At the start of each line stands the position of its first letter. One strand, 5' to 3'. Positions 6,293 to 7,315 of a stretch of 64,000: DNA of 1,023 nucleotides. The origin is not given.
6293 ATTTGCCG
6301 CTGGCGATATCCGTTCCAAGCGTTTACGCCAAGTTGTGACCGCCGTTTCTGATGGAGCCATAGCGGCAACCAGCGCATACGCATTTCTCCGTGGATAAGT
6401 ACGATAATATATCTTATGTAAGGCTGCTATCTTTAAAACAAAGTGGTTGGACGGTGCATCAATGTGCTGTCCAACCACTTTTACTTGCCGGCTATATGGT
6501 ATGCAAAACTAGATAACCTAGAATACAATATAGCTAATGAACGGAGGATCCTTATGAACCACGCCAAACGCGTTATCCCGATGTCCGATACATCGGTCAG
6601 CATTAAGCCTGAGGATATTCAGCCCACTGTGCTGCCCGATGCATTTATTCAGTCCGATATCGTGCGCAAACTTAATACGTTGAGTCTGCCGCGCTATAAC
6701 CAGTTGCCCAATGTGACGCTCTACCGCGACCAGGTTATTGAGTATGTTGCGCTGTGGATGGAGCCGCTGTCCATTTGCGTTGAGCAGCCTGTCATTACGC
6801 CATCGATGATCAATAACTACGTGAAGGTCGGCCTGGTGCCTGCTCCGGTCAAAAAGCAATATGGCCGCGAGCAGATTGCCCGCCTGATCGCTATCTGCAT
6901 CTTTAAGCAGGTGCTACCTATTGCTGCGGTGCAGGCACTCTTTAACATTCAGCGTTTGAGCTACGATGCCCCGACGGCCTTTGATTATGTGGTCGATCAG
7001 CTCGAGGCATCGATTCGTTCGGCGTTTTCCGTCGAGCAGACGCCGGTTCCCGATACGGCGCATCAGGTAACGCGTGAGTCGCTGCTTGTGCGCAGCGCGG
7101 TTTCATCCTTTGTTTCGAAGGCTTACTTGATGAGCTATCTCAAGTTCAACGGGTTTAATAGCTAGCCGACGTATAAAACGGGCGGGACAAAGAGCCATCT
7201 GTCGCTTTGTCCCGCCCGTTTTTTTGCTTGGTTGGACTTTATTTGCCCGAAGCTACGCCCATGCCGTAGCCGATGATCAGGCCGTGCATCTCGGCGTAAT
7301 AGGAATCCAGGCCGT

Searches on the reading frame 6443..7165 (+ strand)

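Call 32: search_protein_families(library=pfam, proteins=[window:6443-7165:+], max_evalue=0.001)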
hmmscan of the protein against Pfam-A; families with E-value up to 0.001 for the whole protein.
window:6443-7165:+ (240 aa): 1 family
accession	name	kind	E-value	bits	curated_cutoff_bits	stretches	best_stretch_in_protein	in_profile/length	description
PF08876.17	DUF1836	-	4.1e-23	81.9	27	1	83-173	1-90/105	Domain of unknown function (DUF1836)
